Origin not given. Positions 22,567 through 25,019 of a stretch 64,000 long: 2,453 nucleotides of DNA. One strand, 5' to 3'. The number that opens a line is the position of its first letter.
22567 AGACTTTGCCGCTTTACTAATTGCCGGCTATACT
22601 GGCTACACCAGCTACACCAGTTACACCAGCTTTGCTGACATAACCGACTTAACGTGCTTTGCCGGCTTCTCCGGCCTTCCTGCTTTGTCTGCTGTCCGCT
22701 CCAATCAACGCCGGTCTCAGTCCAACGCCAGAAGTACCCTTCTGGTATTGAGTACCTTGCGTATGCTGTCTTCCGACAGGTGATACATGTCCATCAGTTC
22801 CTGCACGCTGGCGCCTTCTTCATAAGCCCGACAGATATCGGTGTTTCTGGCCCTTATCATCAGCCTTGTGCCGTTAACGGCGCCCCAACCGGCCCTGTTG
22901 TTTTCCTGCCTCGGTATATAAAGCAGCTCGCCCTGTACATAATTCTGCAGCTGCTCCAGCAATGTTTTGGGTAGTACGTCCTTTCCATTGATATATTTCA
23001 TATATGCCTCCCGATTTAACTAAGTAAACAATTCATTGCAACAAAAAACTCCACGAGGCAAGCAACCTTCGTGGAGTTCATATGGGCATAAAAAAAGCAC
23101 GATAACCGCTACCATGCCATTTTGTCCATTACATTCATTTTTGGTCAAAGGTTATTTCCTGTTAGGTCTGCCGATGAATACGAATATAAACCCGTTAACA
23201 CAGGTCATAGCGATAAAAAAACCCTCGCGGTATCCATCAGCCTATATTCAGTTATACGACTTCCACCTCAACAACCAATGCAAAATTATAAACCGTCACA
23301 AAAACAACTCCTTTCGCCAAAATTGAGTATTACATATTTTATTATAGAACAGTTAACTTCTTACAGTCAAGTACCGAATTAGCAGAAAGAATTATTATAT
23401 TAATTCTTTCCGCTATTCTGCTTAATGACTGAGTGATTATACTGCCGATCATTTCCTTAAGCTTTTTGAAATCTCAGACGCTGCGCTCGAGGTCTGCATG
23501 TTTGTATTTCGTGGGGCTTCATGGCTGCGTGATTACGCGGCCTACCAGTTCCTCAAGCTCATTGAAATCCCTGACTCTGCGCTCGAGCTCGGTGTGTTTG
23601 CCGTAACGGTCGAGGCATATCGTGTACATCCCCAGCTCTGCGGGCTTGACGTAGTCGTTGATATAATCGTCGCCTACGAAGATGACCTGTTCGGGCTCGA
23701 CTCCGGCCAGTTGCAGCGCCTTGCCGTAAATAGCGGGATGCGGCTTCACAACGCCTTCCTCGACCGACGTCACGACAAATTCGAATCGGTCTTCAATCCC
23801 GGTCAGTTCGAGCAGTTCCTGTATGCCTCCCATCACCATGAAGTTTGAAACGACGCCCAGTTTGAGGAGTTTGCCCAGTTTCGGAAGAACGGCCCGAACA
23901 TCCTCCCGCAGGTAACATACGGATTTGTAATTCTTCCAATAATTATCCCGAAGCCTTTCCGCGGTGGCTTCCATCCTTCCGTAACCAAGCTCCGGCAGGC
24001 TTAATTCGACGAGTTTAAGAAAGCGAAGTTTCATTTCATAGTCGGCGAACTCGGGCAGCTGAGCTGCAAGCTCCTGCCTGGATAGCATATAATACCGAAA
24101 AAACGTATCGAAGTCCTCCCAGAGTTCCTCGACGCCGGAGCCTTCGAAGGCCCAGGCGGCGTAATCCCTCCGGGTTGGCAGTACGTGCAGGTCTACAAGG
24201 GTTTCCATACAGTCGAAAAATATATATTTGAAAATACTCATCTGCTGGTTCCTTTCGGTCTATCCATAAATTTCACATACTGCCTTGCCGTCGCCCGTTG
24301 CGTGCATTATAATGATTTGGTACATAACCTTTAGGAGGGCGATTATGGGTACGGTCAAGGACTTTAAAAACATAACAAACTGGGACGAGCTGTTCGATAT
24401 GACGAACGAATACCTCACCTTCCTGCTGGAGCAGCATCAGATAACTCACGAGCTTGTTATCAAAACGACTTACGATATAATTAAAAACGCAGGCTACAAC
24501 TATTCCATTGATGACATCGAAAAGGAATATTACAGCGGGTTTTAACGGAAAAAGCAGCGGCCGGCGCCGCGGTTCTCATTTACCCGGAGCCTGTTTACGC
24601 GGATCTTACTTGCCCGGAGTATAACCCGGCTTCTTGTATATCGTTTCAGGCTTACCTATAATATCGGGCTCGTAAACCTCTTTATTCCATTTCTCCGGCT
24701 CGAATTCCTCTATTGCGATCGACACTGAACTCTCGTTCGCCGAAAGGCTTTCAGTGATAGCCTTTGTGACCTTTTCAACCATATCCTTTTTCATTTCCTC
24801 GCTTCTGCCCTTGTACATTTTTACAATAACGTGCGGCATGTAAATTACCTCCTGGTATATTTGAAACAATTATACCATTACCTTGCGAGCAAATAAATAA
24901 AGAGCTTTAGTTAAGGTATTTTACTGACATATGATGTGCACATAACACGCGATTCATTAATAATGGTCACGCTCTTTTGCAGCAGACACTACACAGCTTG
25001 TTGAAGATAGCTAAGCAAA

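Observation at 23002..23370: Strong promoter, ~330-nt leader and intrinsic terminator directly upstream of a Mor/CD3324-like regulator: candidate unclassified riboswitch/attenuator or ~290-nt sRNA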

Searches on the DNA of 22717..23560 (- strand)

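Call 4: search_rna_families(source=window, start=22900, end=23560, threshold=evalue, max_evalue=10, show_alignments=3)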
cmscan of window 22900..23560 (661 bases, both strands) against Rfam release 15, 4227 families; matches with E-value up to 10: 7.
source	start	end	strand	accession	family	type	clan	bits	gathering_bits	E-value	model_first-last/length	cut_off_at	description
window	23358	23437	-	RF03604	mir-5728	Gene; miRNA;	-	23.2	100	0.07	1-84/84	no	mir-5728 microRNA precursor family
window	23349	23418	-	RF04348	Plastid-psbM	Cis-reg;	-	19.5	52.7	5.6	1-79/79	no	Plastid-psbM 3UTR RNA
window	23293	23368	-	RF02071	STnc280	Gene; sRNA;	-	18.7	80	1.3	1-83/83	no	Salmonella enterica sRNA STnc280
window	23353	23440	-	RF03942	mir-5727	Gene; miRNA;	-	16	100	5.9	1-92/92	no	mir-5727 microRNA precursor family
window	23364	23432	+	RF01896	mir-142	Gene; miRNA;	-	15.4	57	4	1-85/85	no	mir-142 microRNA precursor family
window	23308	23347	-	RF03156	L31-Firmicutes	Cis-reg; leader;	CL00118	14.1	33.3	3.5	1-32/32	no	L31-Firmicutes ribosomal protein leader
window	23366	23429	-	RF00893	MIR854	Gene; miRNA;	-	13.6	50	0.62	1-221/221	no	MIR854 microRNA precursor family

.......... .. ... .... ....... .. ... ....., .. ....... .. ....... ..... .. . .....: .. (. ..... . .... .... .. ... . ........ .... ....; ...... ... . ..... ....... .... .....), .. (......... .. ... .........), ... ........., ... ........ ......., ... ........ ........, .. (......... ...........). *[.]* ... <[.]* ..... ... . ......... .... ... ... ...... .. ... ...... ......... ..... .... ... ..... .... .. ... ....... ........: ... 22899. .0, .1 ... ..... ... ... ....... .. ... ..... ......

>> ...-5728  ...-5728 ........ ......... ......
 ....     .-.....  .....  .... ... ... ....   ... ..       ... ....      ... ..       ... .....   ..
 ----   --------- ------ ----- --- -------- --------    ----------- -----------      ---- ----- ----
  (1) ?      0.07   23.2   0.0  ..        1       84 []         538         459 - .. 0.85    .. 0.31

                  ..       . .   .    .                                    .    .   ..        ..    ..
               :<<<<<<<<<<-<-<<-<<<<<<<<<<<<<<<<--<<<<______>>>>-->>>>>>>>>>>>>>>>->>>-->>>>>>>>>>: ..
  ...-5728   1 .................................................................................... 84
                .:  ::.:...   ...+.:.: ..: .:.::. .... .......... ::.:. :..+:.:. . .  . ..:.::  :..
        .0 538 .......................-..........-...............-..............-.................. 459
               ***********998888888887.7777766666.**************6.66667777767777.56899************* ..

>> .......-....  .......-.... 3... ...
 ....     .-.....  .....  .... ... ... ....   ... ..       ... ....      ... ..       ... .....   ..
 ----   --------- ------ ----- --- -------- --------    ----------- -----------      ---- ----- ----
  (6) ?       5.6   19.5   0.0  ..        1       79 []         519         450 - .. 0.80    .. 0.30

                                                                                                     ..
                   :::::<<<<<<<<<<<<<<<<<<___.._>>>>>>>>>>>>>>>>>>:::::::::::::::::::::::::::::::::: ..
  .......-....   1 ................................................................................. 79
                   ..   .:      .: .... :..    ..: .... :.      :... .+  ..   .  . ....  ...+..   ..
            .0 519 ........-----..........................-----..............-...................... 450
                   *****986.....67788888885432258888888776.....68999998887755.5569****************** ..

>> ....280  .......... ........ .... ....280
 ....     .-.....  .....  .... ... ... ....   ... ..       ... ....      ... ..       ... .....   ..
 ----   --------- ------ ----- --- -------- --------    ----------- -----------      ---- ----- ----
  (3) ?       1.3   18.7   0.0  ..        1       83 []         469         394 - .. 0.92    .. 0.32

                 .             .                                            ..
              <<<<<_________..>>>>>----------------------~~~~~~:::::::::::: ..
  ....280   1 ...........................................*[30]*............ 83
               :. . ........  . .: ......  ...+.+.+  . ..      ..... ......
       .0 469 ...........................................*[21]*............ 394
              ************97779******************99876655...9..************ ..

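Call 17: search_rna_families(sources=[L005, L007, L010, L013, L016, L017, L018, L022, L027, L032, L045, L057, L061, L066, L071, L080], threshold=gathering)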
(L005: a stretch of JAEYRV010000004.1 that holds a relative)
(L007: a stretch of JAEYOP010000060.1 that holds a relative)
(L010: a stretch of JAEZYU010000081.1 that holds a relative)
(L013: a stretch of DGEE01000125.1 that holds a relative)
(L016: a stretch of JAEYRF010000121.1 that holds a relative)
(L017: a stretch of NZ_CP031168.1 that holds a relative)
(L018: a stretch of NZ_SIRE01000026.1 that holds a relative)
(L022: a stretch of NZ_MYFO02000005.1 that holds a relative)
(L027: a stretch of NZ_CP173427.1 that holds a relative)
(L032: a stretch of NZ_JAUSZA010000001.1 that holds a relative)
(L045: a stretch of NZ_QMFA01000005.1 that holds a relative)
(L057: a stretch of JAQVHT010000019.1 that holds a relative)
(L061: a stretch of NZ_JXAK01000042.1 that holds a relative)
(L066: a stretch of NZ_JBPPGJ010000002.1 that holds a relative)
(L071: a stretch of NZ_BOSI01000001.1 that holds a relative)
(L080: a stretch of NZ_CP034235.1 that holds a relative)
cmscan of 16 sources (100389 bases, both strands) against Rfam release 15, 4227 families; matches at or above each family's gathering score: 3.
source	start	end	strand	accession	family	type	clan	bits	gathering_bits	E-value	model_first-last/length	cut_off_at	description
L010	946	1018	-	RF00005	tRNA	Gene; tRNA;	CL00001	71.9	29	1.5e-13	1-71/71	no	tRNA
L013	2184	2255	-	RF00005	tRNA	Gene; tRNA;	CL00001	70.6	29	3.4e-13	1-71/71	no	tRNA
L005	1380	1452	-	RF00005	tRNA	Gene; tRNA;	CL00001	67.7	29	2.1e-12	1-71/71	no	tRNA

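Call 48: build_rna_model(alignment_id=A2, structure=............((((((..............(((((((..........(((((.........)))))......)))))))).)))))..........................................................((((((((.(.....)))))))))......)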
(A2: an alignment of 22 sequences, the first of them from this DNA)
Model R1 built from alignment A2 (22 sequences, 176 columns); structure: as given.
model positions 151; base pairs 27; branch points 1; effective number of sequences 3.18; information 0.59 bits per position. Calibrated on 0.2 Mb of random sequence (short: E-values are rough).
structure used (alignment columns):
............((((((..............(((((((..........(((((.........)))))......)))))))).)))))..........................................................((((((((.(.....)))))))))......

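Call 49: search_with_rna_model(model_id=R1, sources=[window, L001, L002, L003, L004, L005, L006, L007, L008, L009, L010, L011, L012, L013, L014, L015, L016, L017, L018, L022, L027, L032, L045, L057, L061, L066, L071, L076, L080, L088, L089, L090, L092, L093, L094, L095, L096, L098, L100, L102], make_alignment=true, max_evalue=0.01)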
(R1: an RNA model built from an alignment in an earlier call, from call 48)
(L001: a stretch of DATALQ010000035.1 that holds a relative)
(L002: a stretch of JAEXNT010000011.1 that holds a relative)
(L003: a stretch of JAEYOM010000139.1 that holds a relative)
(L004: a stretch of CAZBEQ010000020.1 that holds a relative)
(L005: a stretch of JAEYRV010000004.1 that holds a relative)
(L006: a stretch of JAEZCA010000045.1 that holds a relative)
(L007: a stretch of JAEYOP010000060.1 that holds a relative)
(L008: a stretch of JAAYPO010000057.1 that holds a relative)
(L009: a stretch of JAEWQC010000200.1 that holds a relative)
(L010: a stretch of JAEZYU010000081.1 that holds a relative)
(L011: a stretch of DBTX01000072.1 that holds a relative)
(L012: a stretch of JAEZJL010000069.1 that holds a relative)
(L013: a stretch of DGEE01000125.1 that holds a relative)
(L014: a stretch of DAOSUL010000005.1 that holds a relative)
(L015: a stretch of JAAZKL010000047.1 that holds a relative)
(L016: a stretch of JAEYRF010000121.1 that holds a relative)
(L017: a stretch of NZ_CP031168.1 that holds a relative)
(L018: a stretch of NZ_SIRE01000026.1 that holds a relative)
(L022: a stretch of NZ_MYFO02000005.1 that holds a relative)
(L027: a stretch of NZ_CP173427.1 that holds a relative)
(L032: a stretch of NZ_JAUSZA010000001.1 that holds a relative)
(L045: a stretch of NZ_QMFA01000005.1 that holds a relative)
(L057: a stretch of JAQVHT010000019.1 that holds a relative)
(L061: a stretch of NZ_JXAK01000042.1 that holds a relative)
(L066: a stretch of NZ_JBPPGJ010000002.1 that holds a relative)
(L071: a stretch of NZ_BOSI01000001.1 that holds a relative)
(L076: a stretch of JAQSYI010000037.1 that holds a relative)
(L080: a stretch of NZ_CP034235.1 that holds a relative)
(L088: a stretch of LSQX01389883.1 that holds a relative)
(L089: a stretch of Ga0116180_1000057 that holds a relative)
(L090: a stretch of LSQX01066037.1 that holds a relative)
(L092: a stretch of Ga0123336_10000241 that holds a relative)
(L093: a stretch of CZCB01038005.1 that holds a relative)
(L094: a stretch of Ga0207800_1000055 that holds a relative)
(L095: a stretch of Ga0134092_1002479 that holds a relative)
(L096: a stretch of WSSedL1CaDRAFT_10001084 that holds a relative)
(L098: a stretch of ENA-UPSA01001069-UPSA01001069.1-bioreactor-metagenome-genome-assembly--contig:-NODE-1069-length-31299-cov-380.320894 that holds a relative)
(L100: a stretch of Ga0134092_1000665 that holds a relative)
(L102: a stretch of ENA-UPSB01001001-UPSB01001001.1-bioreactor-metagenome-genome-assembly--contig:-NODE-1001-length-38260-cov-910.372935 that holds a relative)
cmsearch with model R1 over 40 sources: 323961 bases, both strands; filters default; matches with E-value up to 0.01: 32.
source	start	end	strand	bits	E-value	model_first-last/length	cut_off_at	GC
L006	2734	2879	+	144.3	5.6e-26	1-151/151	no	0.37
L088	4400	4545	-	143.8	7.2e-26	1-151/151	no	0.38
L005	2760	2906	+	139.7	4.9e-25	1-151/151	no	0.37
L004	126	273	+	138.6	8.1e-25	1-151/151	no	0.39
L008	2631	2777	+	130.8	3.1e-23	1-151/151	no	0.39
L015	481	621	+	125.8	3.1e-22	1-151/151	no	0.37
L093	388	528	+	125.8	3.1e-22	1-151/151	no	0.37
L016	2754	2904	+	122.7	1.3e-21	1-151/151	no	0.33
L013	2711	2849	+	121.4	2.4e-21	1-151/151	no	0.41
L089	7144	7282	+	121.4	2.4e-21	1-151/151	no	0.41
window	23090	23254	-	121.4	2.4e-21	1-151/151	no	0.39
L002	2748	2911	+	120.9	3.1e-21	1-151/151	no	0.39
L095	10126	10271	-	120.3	4e-21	1-151/151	no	0.45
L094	4863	5025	+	120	4.5e-21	1-151/151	no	0.37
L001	2747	2909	+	120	4.6e-21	1-151/151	no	0.39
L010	2712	2855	+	119.7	5.2e-21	1-151/151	no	0.38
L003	2746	2909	+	119.1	7e-21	1-151/151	no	0.37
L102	2342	2481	+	116.6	2.2e-20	1-151/151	no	0.39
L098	6195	6334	-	114.7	5.4e-20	1-151/151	no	0.4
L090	3111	3249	-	106.3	2.7e-18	1-151/151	no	0.44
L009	2700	2852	+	99.2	7.4e-17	1-151/151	no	0.38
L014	2707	2842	+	98.9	8.6e-17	1-151/151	no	0.43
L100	3185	3320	-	96.8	2.2e-16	1-151/151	no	0.43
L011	2759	2912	+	96.7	2.3e-16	1-151/151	no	0.36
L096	993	1146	+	96.7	2.3e-16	1-151/151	no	0.36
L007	2760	2916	+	92.8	1.4e-15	1-151/151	no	0.42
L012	810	970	+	83.6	1e-13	1-151/151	no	0.43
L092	2018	2174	-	69.1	8.8e-11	1-151/151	no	0.23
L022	2800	2895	+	33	0.0018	1-151/151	no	0.38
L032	2807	2896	+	31.7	0.0032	1-151/151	no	0.34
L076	2766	2852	+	30.3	0.0062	1-151/151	no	0.45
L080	2699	2845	+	29.6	0.0083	1-151/151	no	0.35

Alignment A3: 32 matches aligned to the model, 191 columns, each read 5' to 3' on its own strand. Consensus structure (alignment columns), stored with it:
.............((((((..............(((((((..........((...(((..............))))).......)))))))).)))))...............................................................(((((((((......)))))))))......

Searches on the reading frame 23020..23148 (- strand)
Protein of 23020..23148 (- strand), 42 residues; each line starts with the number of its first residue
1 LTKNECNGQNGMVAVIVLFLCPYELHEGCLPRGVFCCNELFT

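Call 69: search_protein_families(library=pfam, proteins=[window:23020-23148:-], max_evalue=0.1)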
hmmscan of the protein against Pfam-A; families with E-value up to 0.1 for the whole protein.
window:23020-23148:- (42 aa): 0 families

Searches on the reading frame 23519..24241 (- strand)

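Call 7: search_protein_families(library=pfam, proteins=[window:23519-24241:-])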
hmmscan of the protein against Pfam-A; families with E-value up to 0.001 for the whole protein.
window:23519-24241:- (240 aa): 3 families
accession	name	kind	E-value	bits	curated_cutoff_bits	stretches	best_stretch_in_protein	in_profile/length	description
PF00702.32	Hydrolase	-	1.1e-16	62.2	26.4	1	5-193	2-181/191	haloacid dehalogenase-like hydrolase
PF13419.12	HAD_2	-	4e-15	56.8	23.8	1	89-208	57-176/178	Haloacid dehalogenase-like hydrolase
PF13242.12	Hydrolase_like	-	2.5e-06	27.7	22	1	166-217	4-54/75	HAD-hyrolase-like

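Call 35: search_protein_families(library=ncbifam, proteins=[window:23519-24241:-], max_evalue=0.001)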
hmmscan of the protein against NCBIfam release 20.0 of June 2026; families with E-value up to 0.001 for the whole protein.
window:23519-24241:- (240 aa): 24 families
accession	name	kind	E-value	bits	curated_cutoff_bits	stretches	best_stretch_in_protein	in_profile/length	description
TIGR02252.1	DREG-2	subfamily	7.8e-23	81.3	155.2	1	5-207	1-201/203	HAD hydrolase, REG-2-like, family IA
TIGR02253.1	CTE7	subfamily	8.8e-20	71.4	169.75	1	5-226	3-212/221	TIGR02253 family HAD-type hydrolase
NF006976.0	PRK09449.1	equivalog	2.6e-15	56.5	183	1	5-219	4-204/225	pyrimidine 5'-nucleotidase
NF053830.1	RUBPPhHalo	equivalog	2.7e-14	53.4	330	1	43-220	39-215/234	ribulose-1,5-bisphosphate 5-phosphatase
TIGR02254.1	YjjG_YfnB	equivalog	1.4e-12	47.6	159.9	1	6-233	3-220/223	YjjG family noncanonical pyrimidine nucleotidase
TIGR01428.1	HAD_type_II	equivalog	8.7e-12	45.5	125.4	1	4-215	1-195/197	haloacid dehalogenase type II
TIGR02247.1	HAD-1A3-hyp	subfamily_domain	7e-11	42.2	125.4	1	112-213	96-198/211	epoxide hydrolase N-terminal domain-like phosphatase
TIGR01549.1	HAD-SF-IA-v1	subfamily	4.8e-09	36.8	23.3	1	114-204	66-149/149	HAD-IA family hydrolase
TIGR01993.1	Pyr-5-nucltdase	equivalog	1e-08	35.2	142.9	1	141-208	112-181/183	pyrimidine 5'-nucleotidase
NF009804.0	PRK13288.1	equivalog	2.1e-08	33.9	218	1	89-194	61-166/215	pyrophosphatase PpaX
NF009695.0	PRK13222.1-2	equivalog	4.7e-08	32.8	225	1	90-214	74-196/226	phosphoglycolate phosphatase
NF009697.0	PRK13222.1-4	equivalog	4.9e-08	32.6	327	1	90-210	74-193/232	phosphoglycolate phosphatase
TIGR01509.1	HAD-SF-IA-v3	subfamily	5.6e-08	33.1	29.4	1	144-209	91-153/154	HAD-IA family hydrolase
NF008018.0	PRK10748.1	equivalog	9.8e-08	31.5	225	1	51-208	54-205/238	5-amino-6-(5-phospho-D-ribitylamino)uracil phosphatase YigB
TIGR01449.2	PGP_bact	equivalog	1.8e-07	30.9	180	1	90-214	65-187/213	phosphoglycolate phosphatase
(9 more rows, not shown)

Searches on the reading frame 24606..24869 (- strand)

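Call 7: search_protein_families(library=pfam, proteins=[window:24606-24869:-])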
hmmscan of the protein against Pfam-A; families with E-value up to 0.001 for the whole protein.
window:24606-24869:- (87 aa): 3 families
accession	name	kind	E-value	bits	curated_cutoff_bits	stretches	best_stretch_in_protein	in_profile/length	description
PF01361.26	Tautomerase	-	3.1e-12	46.6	22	1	12-61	1-50/60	Tautomerase enzyme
PF14552.11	Tautomerase_2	-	0.00019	21.9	28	1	16-61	34-79/82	Tautomerase enzyme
PF02962.20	CHMI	-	0.00086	20.2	26.5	0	13-61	62-115/124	5-carboxymethyl-2-hydroxymuconate isomerase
